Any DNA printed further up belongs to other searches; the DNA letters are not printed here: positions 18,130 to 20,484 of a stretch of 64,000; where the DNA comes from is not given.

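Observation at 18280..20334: Fusion of glutamine amidotransferase/AsnB with a Dph6-like diphthine-ammonia ligase domain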

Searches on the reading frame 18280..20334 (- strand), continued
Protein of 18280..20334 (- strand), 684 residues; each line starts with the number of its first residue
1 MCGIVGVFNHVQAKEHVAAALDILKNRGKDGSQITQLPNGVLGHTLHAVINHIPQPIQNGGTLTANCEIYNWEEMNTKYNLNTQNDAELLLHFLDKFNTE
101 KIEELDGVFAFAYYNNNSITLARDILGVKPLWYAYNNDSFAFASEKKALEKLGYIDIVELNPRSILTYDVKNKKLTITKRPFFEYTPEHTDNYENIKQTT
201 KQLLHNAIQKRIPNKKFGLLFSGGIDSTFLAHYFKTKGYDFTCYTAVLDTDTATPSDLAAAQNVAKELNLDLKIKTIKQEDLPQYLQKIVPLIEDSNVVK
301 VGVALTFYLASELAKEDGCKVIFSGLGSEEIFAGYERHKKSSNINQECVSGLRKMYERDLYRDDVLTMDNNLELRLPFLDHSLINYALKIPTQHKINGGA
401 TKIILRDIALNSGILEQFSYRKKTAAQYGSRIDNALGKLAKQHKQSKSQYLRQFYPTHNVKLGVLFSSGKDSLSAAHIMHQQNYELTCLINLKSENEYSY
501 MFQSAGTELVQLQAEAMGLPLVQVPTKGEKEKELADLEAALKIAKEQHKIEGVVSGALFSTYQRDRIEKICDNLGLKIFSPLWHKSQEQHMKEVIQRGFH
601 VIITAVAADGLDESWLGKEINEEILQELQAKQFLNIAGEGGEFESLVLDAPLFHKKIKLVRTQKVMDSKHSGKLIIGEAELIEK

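Call 22: find_homologous_proteins(query=P0166, max_evalue=1e-20)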
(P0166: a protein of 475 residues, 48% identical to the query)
Query P0166 (475 aa): 1243 proteins with E <= 1e-20 among 8000 candidates; the best 120 are listed.
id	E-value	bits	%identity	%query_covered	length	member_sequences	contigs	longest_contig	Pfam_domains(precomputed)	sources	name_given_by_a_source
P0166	0.0e+0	1023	100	100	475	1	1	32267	PF00733.28,PF28410.1,PF24167.2,PF01902.25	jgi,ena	jgi:diphthine-ammonia ligase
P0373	3.4e-270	914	90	100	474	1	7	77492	PF00733.28,PF28410.1,PF24167.2,PF01902.25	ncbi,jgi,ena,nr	ncbi:diphthine--ammonia ligase [Candidatus Woesearchaeota archaeon]|jgi:diphthine-ammonia ligase|nr:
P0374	4.9e-263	891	87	100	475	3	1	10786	PF00733.28,PF28410.1,PF24167.2,PF03054.23,PF06508.20,PF01902.25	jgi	jgi:diphthine-ammonia ligase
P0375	8.8e-245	831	82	100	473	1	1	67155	PF00733.28,PF28410.1,PF24167.2,PF03054.23,PF06508.20,PF01902.25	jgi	jgi:diphthine-ammonia ligase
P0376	4.5e-239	812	78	100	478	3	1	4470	PF00733.28,PF28410.1,PF24167.2,PF03054.23,PF06508.20,PF01902.25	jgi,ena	-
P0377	3.0e-234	796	77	100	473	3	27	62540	PF00733.28,PF28410.1,PF24167.2,PF03054.23,PF01902.25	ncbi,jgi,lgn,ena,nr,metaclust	ncbi:diphthine--ammonia ligase [Candidatus Woesearchaeota archaeon]|jgi:asparagine synthase (glutami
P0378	2.7e-232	790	77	100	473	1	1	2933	PF00733.28,PF28410.1,PF24167.2,PF03054.23,PF06508.20,PF01902.25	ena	-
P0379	5.4e-228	775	75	100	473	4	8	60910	PF00733.28,PF28410.1,PF24167.2,PF03054.23,PF06508.20,PF01902.25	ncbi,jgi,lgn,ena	-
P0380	7.7e-228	775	74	100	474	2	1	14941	PF00733.28,PF28410.1,PF24167.2,PF03054.23,PF06508.20,PF01902.25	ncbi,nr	ncbi:diphthine--ammonia ligase [archaeon]|nr:diphthine--ammonia ligase [archaeon]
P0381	7.3e-225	765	76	100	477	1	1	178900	PF00733.28,PF28410.1,PF24167.2,PF03054.23,PF06508.20,PF01902.25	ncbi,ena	-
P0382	7.4e-223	759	75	100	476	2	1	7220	PF00733.28,PF28410.1,PF24167.2,PF06508.20,PF01902.25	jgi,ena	-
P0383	4.0e-222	756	72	100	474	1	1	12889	PF00733.28,PF28410.1,PF24167.2,PF03054.23,PF06508.20,PF01902.25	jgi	-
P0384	1.9e-180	619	61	96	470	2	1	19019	PF00733.28,PF28410.1,PF24167.2,PF03054.23,PF06508.20,PF01902.25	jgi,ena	jgi:diphthine-ammonia ligase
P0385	1.3e-174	599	60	99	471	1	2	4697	PF00733.28,PF28410.1,PF24167.2,PF03054.23,PF06508.20,PF01902.25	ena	-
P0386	1.6e-171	589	59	100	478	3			PF00733.28,PF28410.1,PF24167.2,PF02568.21,PF01902.25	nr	nr:hypothetical protein [Nanoarchaeum sp.]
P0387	1.7e-166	573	58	99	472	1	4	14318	PF00733.28,PF28410.1,PF24167.2,PF03054.23,PF06508.20,PF01902.25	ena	-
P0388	3.1e-166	572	60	99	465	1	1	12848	PF00733.28,PF28410.1,PF24167.2,PF03054.23,PF06508.20,PF01902.25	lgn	-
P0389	1.5e-163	563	56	96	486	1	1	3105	PF00733.28,PF28410.1,PF24167.2,PF01507.26,PF03054.23,PF06508.20,PF01902.25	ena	-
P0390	9.6e-162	557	57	99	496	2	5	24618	PF00733.28,PF28410.1,PF24167.2,PF03054.23,PF06508.20,PF01902.25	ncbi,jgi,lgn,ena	jgi:diphthine-ammonia ligase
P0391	6.2e-161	554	56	99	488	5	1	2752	PF00733.28,PF28410.1,PF24167.2,PF06508.20,PF01902.25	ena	-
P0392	1.2e-159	550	56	99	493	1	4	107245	PF00733.28,PF28410.1,PF24167.2,PF06508.20,PF01902.25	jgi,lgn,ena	jgi:diphthine-ammonia ligase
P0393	4.1e-158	545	56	100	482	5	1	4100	PF00733.28,PF28410.1,PF24167.2,PF06508.20,PF01902.25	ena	-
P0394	9.6e-158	544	57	99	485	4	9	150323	PF00733.28,PF28410.1,PF24167.2,PF01507.26,PF06508.20,PF01902.25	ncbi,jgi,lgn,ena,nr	ncbi:diphthine--ammonia ligase [Candidatus Woesearchaeota archaeon]|nr:diphthine--ammonia ligase [Ca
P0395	7.3e-157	541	54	100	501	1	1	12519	PF00733.28,PF28410.1,PF24167.2,PF01507.26,PF03054.23,PF01902.25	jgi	jgi:diphthine-ammonia ligase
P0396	7.0e-156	538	56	100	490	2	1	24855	PF00733.28,PF28410.1,PF24167.2,PF01902.25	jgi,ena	-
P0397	3.7e-152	526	54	99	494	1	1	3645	PF00733.28,PF28410.1,PF24167.2,PF06508.20,PF01902.25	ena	-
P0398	1.3e-151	524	54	100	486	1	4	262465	PF00733.28,PF28410.1,PF24167.2,PF03054.23,PF06508.20,PF02568.21,PF01902.25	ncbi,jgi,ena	-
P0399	2.0e-147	510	51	100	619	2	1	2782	PF00733.28,PF28410.1,PF24167.2,PF03054.23,PF06508.20,PF01902.25,PF13522.12,PF13537.12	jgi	-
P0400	3.5e-143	496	51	99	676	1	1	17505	PF00733.28,PF28410.1,PF24167.2,PF06508.20,PF01902.25,PF13522.12,PF13537.12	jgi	-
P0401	5.7e-139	482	48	99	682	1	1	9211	PF00733.28,PF28410.1,PF24167.2,PF01902.25,PF13522.12,PF13537.12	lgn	-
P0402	1.0e-137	478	79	59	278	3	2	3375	PF28410.1,PF01902.25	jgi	-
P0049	3.8e-137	476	49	100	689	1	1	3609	PF00733.28,PF28410.1,PF24167.2,PF03054.23,PF06508.20,PF01902.25,PF13522.12,PF13537.12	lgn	-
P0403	4.0e-136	473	49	99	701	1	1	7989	PF00733.28,PF28410.1,PF24167.2,PF03054.23,PF01902.25,PF13522.12,PF13537.12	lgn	-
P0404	1.1e-135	471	49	98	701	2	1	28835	PF00733.28,PF28410.1,PF24167.2,PF01902.25,PF13522.12,PF13537.12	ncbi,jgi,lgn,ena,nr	ncbi:MAG: diphthine--ammonia ligase [Nanoarchaeota archaeon]|nr:diphthine--ammonia ligase [Nanoarcha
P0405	1.1e-134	468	48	97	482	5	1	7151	PF00733.28,PF28410.1,PF24167.2,PF03054.23,PF06508.20,PF01902.25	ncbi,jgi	ncbi:MAG: diphthine--ammonia ligase [Candidatus Nanoarchaeia archaeon]|jgi:asparagine synthase (glut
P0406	1.5e-134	467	49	97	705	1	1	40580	PF00733.28,PF28410.1,PF24167.2,PF01507.26,PF06508.20,PF01902.25,PF13522.12,PF13537.12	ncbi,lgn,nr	ncbi:MAG: diphthine--ammonia ligase [Nanoarchaeota archaeon]|nr:diphthine--ammonia ligase [Nanoarcha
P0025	1.9e-134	467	48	99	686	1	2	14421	PF00733.28,PF28410.1,PF24167.2,PF03054.23,PF06508.20,PF01902.25,PF13522.12,PF13537.12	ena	-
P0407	2.1e-134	467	48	100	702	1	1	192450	PF00733.28,PF28410.1,PF24167.2,PF03054.23,PF06508.20,PF01902.25,PF13522.12,PF13537.12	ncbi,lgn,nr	ncbi:diphthine--ammonia ligase [Candidatus Woesearchaeota archaeon]|nr:diphthine--ammonia ligase [Ca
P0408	5.8e-134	466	48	98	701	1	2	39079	PF00733.28,PF28410.1,PF24167.2,PF01902.25,PF13522.12,PF13537.12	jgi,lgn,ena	-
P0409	1.5e-133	464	50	97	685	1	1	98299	PF00733.28,PF28410.1,PF24167.2,PF03054.23,PF06508.20,PF01902.25,PF13522.12,PF13537.12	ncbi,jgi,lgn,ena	-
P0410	1.6e-133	464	48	99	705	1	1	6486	PF00733.28,PF28410.1,PF24167.2,PF03054.23,PF01902.25,PF13522.12,PF13537.12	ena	-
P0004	2.8e-133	463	47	100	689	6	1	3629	PF00733.28,PF28410.1,PF24167.2,PF03054.23,PF06508.20,PF01902.25,PF13522.12,PF13537.12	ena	-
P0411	3.2e-133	463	48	99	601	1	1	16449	PF00733.28,PF28410.1,PF24167.2,PF06508.20,PF01902.25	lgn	-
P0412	3.6e-133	463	48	99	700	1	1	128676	PF00733.28,PF28410.1,PF24167.2,PF03054.23,PF01902.25,PF13522.12,PF13537.12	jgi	jgi:diphthine-ammonia ligase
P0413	4.7e-133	463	48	100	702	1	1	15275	PF00733.28,PF28410.1,PF24167.2,PF01902.25,PF13522.12,PF13537.12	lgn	-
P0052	4.9e-133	463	48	99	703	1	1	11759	PF00733.28,PF28410.1,PF24167.2,PF03054.23,PF06508.20,PF01902.25,PF13522.12,PF13537.12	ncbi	-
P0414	5.0e-133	462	47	97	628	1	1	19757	PF00733.28,PF28410.1,PF24167.2,PF01902.25,PF13522.12,PF13537.12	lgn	-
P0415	5.0e-133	462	48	99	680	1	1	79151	PF00733.28,PF28410.1,PF24167.2,PF03054.23,PF06508.20,PF01902.25,PF13522.12,PF13537.12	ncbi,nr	ncbi:diphthine--ammonia ligase [Candidatus Woesearchaeota archaeon]|nr:diphthine--ammonia ligase [Ca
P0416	6.2e-133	462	48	100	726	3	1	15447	PF00733.28,PF28410.1,PF24167.2,PF03054.23,PF06508.20,PF01902.25,PF13522.12,PF13537.12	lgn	-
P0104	1.1e-132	461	49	100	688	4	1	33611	PF00733.28,PF28410.1,PF24167.2,PF03054.23,PF06508.20,PF01902.25,PF13522.12,PF13537.12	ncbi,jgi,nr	ncbi:diphthine--ammonia ligase [Candidatus Woesearchaeota archaeon]|jgi:diphthine-ammonia ligase|nr:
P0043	7.3e-132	459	48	99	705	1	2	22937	PF00733.28,PF28410.1,PF24167.2,PF03054.23,PF06508.20,PF01902.25,PF13522.12,PF13537.12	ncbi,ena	ncbi:MAG: diphthine--ammonia ligase [Nanoarchaeota archaeon]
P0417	7.4e-132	459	48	97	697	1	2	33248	PF00733.28,PF28410.1,PF24167.2,PF01902.25,PF13522.12,PF13537.12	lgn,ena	-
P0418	9.4e-132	458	47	99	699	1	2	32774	PF00733.28,PF28410.1,PF24167.2,PF03054.23,PF06508.20,PF01902.25,PF13522.12,PF13537.12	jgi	-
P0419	1.1e-131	458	48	99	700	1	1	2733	PF00733.28,PF28410.1,PF24167.2,PF01902.25,PF13522.12,PF13537.12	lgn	-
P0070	1.3e-131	458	48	99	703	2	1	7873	PF00733.28,PF28410.1,PF24167.2,PF03054.23,PF06508.20,PF01902.25,PF13522.12,PF13537.12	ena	-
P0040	1.5e-131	458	48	99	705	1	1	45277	PF00733.28,PF28410.1,PF24167.2,PF03054.23,PF06508.20,PF01902.25,PF13522.12,PF13537.12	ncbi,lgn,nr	ncbi:MAG: diphthine--ammonia ligase [Nanoarchaeota archaeon]|nr:diphthine--ammonia ligase [Nanoarcha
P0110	2.5e-131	457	47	100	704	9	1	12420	PF00733.28,PF28410.1,PF24167.2,PF03054.23,PF06508.20,PF01902.25,PF13522.12,PF13537.12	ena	-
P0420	2.9e-131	457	47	97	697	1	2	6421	PF00733.28,PF28410.1,PF24167.2,PF03054.23,PF01902.25,PF13522.12,PF13537.12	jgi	-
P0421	4.7e-131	456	47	100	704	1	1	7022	PF00733.28,PF28410.1,PF24167.2,PF03054.23,PF06508.20,PF01171.27,PF01902.25,PF13522.12,PF13537.12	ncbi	-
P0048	4.8e-131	456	47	100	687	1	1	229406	PF00733.28,PF28410.1,PF24167.2,PF03054.23,PF06508.20,PF01902.25,PF13522.12,PF13537.12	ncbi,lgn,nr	ncbi:MAG: diphthine--ammonia ligase [archaeon]|nr:diphthine--ammonia ligase [archaeon]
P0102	5.7e-131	456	48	99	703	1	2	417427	PF00733.28,PF28410.1,PF24167.2,PF03054.23,PF06508.20,PF01902.25,PF13522.12,PF13537.12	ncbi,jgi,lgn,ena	-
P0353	6.0e-131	456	47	94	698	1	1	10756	PF00733.28,PF28410.1,PF24167.2,PF03054.23,PF06508.20,PF01902.25,PF13522.12,PF02540.24,PF13537.12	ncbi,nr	ncbi:MAG: diphthine--ammonia ligase [Nanoarchaeota archaeon]|nr:diphthine--ammonia ligase [Nanoarcha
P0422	6.9e-131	455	47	100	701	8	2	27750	PF00733.28,PF28410.1,PF24167.2,PF01902.25,PF13522.12,PF13537.12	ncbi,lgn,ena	-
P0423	7.2e-131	455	48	100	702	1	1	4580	PF00733.28,PF28410.1,PF24167.2,PF01902.25,PF13522.12,PF13537.12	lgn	-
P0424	7.9e-131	455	47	97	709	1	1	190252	PF00733.28,PF28410.1,PF24167.2,PF03054.23,PF01902.25,PF13522.12,PF13537.12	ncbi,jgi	-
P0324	9.2e-131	455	47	100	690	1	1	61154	PF00733.28,PF28410.1,PF24167.2,PF01902.25,PF13522.12,PF13537.12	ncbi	-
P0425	1.3e-130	454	48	99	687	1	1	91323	PF00733.28,PF28410.1,PF24167.2,PF01902.25,PF13522.12,PF13537.12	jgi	jgi:diphthine-ammonia ligase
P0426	1.4e-130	454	46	97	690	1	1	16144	PF00733.28,PF28410.1,PF24167.2,PF01902.25,PF13522.12,PF13537.12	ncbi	-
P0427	1.5e-130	454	48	100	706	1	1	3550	PF00733.28,PF28410.1,PF24167.2,PF06508.20,PF01902.25,PF13522.12,PF13537.12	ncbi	-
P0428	2.0e-130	454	48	99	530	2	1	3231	PF00733.28,PF28410.1,PF24167.2,PF03054.23,PF06508.20,PF01902.25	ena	-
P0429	2.9e-130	453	46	100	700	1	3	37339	PF00733.28,PF28410.1,PF24167.2,PF03054.23,PF06508.20,PF01902.25,PF13522.12,PF13537.12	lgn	-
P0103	3.3e-130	453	47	99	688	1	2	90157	PF00733.28,PF28410.1,PF24167.2,PF03054.23,PF06508.20,PF01902.25,PF13522.12,PF13537.12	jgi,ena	jgi:diphthine-ammonia ligase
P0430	3.4e-130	453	47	100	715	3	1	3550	PF00733.28,PF28410.1,PF24167.2,PF01902.25,PF13522.12,PF13537.12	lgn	-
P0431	3.7e-130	453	47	97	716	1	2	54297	PF00733.28,PF28410.1,PF24167.2,PF01902.25,PF13522.12,PF13537.12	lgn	-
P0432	4.6e-130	453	48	100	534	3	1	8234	PF00733.28,PF28410.1,PF24167.2,PF06508.20,PF01902.25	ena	-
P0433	4.7e-130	453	46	100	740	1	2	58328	PF00733.28,PF28410.1,PF24167.2,PF03054.23,PF06508.20,PF01902.25,PF13522.12,PF13537.12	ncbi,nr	ncbi:diphthine--ammonia ligase [Candidatus Woesearchaeota archaeon]|nr:diphthine--ammonia ligase [Ca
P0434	5.1e-130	453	48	97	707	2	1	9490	PF00733.28,PF28410.1,PF24167.2,PF03054.23,PF06508.20,PF01902.25,PF13522.12,PF13537.12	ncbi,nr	ncbi:diphthine--ammonia ligase [Candidatus Woesearchaeota archaeon]|nr:MAG: diphthine--ammonia ligas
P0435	5.4e-130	452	46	97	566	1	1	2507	PF00733.28,PF28410.1,PF24167.2,PF01902.25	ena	-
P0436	6.3e-130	452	46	97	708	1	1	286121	PF00733.28,PF28410.1,PF24167.2,PF03054.23,PF06508.20,PF01902.25,PF13522.12,PF02540.24,PF13537.12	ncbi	-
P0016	6.7e-130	452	47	99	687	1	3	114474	PF00733.28,PF28410.1,PF24167.2,PF01902.25,PF13522.12,PF13537.12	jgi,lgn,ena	-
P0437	8.7e-130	452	46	100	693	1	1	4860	PF00733.28,PF28410.1,PF24167.2,PF01902.25,PF13522.12,PF13537.12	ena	-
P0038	8.7e-130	452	48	99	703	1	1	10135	PF00733.28,PF28410.1,PF24167.2,PF03054.23,PF06508.20,PF01902.25,PF13522.12,PF13537.12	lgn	-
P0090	8.8e-130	452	47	99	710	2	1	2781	PF00733.28,PF28410.1,PF24167.2,PF03054.23,PF06508.20,PF01171.27,PF01902.25,PF13522.12,PF13537.12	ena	-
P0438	1.0e-129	452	47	100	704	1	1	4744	PF00733.28,PF28410.1,PF24167.2,PF03054.23,PF06508.20,PF01902.25,PF13522.12,PF13537.12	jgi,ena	-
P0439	1.2e-129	451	46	100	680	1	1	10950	PF00733.28,PF28410.1,PF24167.2,PF01902.25,PF13522.12,PF13537.12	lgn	-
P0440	1.4e-129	451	46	100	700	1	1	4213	PF00733.28,PF28410.1,PF24167.2,PF03054.23,PF06508.20,PF01902.25,PF13522.12,PF13537.12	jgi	jgi:asparagine synthase (glutamine-hydrolysing)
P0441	1.6e-129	451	47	99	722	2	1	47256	PF00733.28,PF28410.1,PF24167.2,PF03054.23,PF06508.20,PF01902.25,PF13522.12,PF13537.12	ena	-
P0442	1.6e-129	451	47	99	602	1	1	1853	PF00733.28,PF28410.1,PF24167.2,PF03054.23,PF06508.20,PF01902.25,PF13522.12,PF13537.12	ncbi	ncbi:MAG: diphthine--ammonia ligase, partial [Nanoarchaeota archaeon]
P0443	1.6e-129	451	47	99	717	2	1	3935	PF00733.28,PF28410.1,PF24167.2,PF03054.23,PF06508.20,PF01902.25,PF13522.12,PF13537.12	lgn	-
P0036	1.6e-129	451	47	99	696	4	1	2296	PF00733.28,PF28410.1,PF24167.2,PF03054.23,PF06508.20,PF01902.25,PF13522.12,PF13537.12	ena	-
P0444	2.1e-129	451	46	97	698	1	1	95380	PF00733.28,PF28410.1,PF24167.2,PF01902.25,PF13522.12,PF13537.12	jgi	jgi:asparagine synthase (glutamine-hydrolysing)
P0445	2.4e-129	450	47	100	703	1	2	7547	PF00733.28,PF28410.1,PF24167.2,PF03054.23,PF06508.20,PF01902.25,PF13522.12,PF02540.24,PF13537.12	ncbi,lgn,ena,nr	ncbi:MAG: diphthine--ammonia ligase [Nanoarchaeota archaeon]|nr:diphthine--ammonia ligase [Nanoarcha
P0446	2.4e-129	450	47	99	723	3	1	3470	PF00733.28,PF28410.1,PF24167.2,PF01902.25,PF13522.12,PF13537.12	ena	-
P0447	2.5e-129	450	48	99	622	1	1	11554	PF00733.28,PF28410.1,PF24167.2,PF03054.23,PF01902.25,PF13522.12,PF13537.12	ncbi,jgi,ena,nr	ncbi:diphthine--ammonia ligase [archaeon]|nr:diphthine--ammonia ligase [archaeon]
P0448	2.5e-129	450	48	96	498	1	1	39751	PF00733.28,PF28410.1,PF24167.2,PF03054.23,PF06508.20,PF01902.25,PF02540.24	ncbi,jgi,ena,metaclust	metaclust:\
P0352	3.5e-129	450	47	100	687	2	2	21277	PF00733.28,PF28410.1,PF24167.2,PF06508.20,PF01902.25,PF13522.12,PF13537.12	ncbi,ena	-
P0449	3.6e-129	450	46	97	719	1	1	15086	PF00733.28,PF28410.1,PF24167.2,PF01902.25,PF13522.12,PF13537.12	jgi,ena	-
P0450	4.8e-129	449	49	96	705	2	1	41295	PF00733.28,PF28410.1,PF24167.2,PF03054.23,PF06508.20,PF01902.25,PF13522.12,PF13537.12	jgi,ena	-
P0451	4.8e-129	449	47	99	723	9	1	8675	PF00733.28,PF28410.1,PF24167.2,PF01902.25,PF13522.12,PF13537.12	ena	-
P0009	5.8e-129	449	48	99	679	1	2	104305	PF00733.28,PF28410.1,PF24167.2,PF03054.23,PF06508.20,PF01902.25,PF13522.12,PF13537.12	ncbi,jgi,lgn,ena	-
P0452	6.1e-129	449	48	99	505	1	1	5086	PF00733.28,PF28410.1,PF24167.2,PF01507.26,PF01902.25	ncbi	-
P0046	6.2e-129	449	48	99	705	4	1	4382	PF00733.28,PF28410.1,PF24167.2,PF03054.23,PF06508.20,PF01902.25,PF13522.12,PF13537.12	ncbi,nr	ncbi:diphthine--ammonia ligase [Candidatus Woesearchaeota archaeon]|nr:diphthine--ammonia ligase [Ca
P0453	7.0e-129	449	47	100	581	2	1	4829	PF00733.28,PF28410.1,PF24167.2,PF01902.25,PF13537.12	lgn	-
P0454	8.0e-129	449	48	99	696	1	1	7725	PF00733.28,PF28410.1,PF24167.2,PF01902.25,PF13522.12,PF13537.12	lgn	-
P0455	8.3e-129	449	47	99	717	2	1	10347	PF00733.28,PF28410.1,PF24167.2,PF03054.23,PF06508.20,PF01902.25,PF13522.12,PF13537.12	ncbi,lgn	-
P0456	8.7e-129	448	46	100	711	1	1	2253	PF00733.28,PF28410.1,PF24167.2,PF03054.23,PF01902.25,PF13522.12,PF13537.12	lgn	-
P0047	9.0e-129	448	48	99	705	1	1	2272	PF00733.28,PF28410.1,PF24167.2,PF03054.23,PF06508.20,PF01171.27,PF01902.25,PF13522.12,PF13537.12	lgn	-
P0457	1.1e-128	448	45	97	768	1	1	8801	PF00733.28,PF28410.1,PF24167.2,PF01902.25,PF13522.12,PF13537.12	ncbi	ncbi:MAG: diphthine--ammonia ligase [Candidatus Woesearchaeota archaeon]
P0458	1.4e-128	448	46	99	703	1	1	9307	PF00733.28,PF28410.1,PF24167.2,PF03054.23,PF06508.20,PF01902.25,PF13522.12,PF13537.12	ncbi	-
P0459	1.6e-128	448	46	100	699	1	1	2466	PF00733.28,PF28410.1,PF24167.2,PF01902.25,PF13522.12,PF13537.12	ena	-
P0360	1.7e-128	448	47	100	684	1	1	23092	PF00733.28,PF28410.1,PF24167.2,PF01902.25,PF13522.12,PF13537.12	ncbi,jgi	-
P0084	2.0e-128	447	48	99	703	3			PF00733.28,PF28410.1,PF24167.2,PF03054.23,PF06508.20,PF01902.25,PF13522.12,PF13537.12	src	-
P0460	2.4e-128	447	47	97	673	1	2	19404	PF00733.28,PF28410.1,PF24167.2,PF03054.23,PF01902.25,PF13522.12,PF13537.12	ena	-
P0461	2.6e-128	447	47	99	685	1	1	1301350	PF00733.28,PF28410.1,PF24167.2,PF06508.20,PF01902.25,PF13522.12,PF02540.24,PF13537.12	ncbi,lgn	-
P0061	2.6e-128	447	48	99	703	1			PF00733.28,PF28410.1,PF24167.2,PF03054.23,PF06508.20,PF01902.25,PF13522.12,PF13537.12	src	-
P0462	2.7e-128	447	46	96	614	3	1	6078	PF00733.28,PF28410.1,PF24167.2,PF01902.25,PF13522.12,PF13537.12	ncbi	ncbi:MAG: diphthine--ammonia ligase, partial [Candidatus Woesearchaeota archaeon]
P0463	3.5e-128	446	47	100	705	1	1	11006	PF00733.28,PF28410.1,PF24167.2,PF03054.23,PF01902.25,PF13522.12,PF13537.12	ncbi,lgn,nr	ncbi:MAG: diphthine--ammonia ligase [Nanoarchaeota archaeon]|nr:diphthine--ammonia ligase [Nanoarcha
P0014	3.7e-128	446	47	99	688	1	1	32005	PF00733.28,PF28410.1,PF24167.2,PF03054.23,PF01902.25,PF13522.12,PF13537.12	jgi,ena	-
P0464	3.7e-128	446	46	99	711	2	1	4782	PF00733.28,PF28410.1,PF24167.2,PF03054.23,PF06508.20,PF01902.25,PF13537.12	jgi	-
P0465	3.9e-128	446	48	94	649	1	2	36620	PF00733.28,PF28410.1,PF24167.2,PF03054.23,PF06508.20,PF01902.25,PF13522.12,PF13537.12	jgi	-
